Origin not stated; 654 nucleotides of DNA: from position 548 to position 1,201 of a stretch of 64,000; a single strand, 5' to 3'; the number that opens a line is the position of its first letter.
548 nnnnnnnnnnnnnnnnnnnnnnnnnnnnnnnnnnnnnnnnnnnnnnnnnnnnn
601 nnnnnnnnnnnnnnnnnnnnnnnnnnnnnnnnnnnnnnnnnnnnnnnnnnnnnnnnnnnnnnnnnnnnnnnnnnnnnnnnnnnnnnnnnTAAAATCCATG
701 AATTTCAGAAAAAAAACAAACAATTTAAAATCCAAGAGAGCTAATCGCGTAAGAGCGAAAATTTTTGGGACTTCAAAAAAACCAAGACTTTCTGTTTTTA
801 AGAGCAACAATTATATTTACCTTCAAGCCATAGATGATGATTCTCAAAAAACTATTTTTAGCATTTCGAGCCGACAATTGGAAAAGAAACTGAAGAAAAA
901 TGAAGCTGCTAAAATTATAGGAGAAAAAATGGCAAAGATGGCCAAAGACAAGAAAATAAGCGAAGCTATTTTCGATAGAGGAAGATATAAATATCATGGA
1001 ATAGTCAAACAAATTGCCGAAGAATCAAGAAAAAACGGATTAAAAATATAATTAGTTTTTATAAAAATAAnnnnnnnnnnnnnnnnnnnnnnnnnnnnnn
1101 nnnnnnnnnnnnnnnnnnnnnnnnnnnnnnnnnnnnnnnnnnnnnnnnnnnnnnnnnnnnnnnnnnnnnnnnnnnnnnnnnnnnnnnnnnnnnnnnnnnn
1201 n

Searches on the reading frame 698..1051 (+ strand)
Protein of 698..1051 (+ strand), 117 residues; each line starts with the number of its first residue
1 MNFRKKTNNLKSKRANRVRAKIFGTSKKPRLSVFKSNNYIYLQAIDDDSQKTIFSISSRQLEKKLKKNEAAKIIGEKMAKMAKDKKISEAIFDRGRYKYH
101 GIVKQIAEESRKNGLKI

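Call 17: search_protein_families(library=pfam, proteins=[window:698-1051:+], max_evalue=0.001)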
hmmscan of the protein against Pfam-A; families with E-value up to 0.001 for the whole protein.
window:698-1051:+ (117 aa): 1 family
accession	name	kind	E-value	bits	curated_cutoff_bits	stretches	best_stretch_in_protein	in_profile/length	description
PF00861.27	Ribosomal_L18p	-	4.7e-35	120.9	27.8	1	6-117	2-116/116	Ribosomal L18 of archaea, bacteria, mitoch. and chloroplast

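Call 101: find_encoding_contigs(protein=window:698-1051:+, flank=10000, max_places=2)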
Protein window:698-1051:+ (117 aa): 10 contigs read that carry it; 2 places shown.
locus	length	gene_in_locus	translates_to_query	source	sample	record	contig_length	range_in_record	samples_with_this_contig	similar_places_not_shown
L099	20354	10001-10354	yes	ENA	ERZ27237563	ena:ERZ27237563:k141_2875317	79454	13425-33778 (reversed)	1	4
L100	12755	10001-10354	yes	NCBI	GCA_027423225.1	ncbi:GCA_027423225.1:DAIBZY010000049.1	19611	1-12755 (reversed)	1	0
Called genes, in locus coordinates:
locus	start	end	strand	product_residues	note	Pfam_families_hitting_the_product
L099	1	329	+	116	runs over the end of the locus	PF01196:Ribosomal_L17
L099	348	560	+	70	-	-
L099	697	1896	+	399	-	PF00009:GTP_EFTU, PF03144:GTP_EFTU_D2, PF03143:GTP_EFTU_D3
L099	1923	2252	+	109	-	PF00338:Ribosomal_S10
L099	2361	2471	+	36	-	-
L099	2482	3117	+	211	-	PF00297:Ribosomal_L3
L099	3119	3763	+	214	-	PF00573:Ribosomal_L4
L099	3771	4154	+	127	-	PF00276:Ribosomal_L23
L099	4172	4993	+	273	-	PF00181:Ribosomal_L2_N, PF03947:Ribosomal_L2_C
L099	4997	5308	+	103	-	PF00203:Ribosomal_S19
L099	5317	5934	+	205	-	PF00237:Ribosomal_L22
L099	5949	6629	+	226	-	PF07650:KH_2, PF05316:VAR1 (weak), PF00189:Ribosomal_S3_C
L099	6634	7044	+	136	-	PF00252:Ribosomal_L16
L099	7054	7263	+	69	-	PF00831:Ribosomal_L29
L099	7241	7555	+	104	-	PF00366:Ribosomal_S17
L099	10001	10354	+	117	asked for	PF00861:Ribosomal_L18p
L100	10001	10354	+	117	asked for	PF00861:Ribosomal_L18p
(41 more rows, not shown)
